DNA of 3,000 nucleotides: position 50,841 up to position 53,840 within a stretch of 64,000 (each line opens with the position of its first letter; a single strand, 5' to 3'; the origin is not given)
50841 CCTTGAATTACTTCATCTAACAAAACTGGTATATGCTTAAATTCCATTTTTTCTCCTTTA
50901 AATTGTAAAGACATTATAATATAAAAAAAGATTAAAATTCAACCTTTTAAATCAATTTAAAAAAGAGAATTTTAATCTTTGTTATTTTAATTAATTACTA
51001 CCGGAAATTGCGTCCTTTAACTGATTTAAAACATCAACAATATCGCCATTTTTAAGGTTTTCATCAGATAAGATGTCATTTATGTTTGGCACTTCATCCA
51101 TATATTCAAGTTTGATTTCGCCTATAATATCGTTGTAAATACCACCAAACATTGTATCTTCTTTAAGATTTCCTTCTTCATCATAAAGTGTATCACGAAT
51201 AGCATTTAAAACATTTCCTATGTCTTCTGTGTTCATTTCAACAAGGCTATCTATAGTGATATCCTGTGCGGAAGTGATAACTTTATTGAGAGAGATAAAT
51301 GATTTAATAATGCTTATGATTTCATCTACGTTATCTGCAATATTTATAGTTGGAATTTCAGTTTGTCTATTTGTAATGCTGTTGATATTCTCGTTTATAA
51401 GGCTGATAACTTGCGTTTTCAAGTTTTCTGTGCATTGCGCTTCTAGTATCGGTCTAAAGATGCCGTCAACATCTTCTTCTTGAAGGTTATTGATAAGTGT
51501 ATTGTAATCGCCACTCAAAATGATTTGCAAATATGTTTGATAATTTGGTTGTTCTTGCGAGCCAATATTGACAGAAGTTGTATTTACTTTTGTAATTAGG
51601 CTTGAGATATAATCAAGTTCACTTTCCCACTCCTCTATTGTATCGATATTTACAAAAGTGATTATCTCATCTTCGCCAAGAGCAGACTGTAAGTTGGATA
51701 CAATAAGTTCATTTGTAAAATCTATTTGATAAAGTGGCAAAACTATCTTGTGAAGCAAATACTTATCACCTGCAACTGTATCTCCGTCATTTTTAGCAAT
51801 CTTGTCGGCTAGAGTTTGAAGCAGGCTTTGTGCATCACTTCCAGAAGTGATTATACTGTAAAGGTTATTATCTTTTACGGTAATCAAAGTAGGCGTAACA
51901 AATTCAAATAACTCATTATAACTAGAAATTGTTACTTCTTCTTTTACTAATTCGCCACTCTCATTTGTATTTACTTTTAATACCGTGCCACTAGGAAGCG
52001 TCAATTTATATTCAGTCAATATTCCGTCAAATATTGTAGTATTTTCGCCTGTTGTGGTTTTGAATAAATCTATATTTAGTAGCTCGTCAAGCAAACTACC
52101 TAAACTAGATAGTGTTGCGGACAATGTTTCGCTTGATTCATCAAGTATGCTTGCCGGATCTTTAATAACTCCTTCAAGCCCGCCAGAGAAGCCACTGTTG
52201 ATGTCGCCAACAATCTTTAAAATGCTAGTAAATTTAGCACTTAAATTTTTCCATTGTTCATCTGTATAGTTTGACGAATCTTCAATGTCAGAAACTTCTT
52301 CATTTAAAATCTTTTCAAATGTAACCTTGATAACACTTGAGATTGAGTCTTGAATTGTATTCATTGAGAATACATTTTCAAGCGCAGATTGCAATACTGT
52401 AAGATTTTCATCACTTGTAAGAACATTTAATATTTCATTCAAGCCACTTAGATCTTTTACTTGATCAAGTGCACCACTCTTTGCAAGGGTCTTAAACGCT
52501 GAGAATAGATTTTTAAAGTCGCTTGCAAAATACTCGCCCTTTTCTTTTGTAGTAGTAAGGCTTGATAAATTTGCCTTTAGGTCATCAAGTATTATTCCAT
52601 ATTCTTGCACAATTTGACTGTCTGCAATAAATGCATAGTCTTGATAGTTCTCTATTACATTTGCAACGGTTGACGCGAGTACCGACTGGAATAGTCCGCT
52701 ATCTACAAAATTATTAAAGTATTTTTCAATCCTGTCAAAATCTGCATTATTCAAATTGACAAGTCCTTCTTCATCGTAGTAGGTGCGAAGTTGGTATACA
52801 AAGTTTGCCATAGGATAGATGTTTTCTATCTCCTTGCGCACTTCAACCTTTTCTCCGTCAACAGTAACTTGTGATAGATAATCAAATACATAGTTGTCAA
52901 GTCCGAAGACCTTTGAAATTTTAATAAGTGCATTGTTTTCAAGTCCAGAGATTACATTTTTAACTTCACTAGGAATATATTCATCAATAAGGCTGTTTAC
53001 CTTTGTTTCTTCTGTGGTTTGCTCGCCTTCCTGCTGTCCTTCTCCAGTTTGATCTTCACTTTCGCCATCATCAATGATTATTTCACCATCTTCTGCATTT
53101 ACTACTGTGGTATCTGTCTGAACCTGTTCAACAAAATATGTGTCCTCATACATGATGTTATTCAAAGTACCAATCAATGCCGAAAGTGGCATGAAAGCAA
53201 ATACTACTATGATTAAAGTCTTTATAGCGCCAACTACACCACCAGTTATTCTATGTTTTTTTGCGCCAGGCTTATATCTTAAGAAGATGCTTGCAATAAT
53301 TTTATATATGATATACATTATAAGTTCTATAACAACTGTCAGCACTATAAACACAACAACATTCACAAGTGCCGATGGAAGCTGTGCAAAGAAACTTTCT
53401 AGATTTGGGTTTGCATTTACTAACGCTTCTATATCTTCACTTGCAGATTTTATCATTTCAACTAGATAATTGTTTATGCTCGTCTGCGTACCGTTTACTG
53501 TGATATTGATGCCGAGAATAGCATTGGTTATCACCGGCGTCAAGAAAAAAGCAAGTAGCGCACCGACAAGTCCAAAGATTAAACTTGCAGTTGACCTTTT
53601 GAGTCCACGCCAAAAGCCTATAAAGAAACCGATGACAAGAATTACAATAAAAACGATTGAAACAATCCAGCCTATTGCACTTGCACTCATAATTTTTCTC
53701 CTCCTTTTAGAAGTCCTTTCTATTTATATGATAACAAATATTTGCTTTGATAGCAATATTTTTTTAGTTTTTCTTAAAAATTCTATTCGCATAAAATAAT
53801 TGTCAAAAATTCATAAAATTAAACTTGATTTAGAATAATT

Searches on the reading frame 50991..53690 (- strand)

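Call 79: search_protein_families(library=pfam, proteins=[window:50991-53690:-], max_evalue=0.0001)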
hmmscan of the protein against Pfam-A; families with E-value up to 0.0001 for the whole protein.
window:50991-53690:- (899 aa): 1 family
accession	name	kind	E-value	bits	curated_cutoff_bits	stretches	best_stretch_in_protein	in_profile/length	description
PF02674.22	Colicin_V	-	1e-11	45.5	29.3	1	11-177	2-125/144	Colicin V production protein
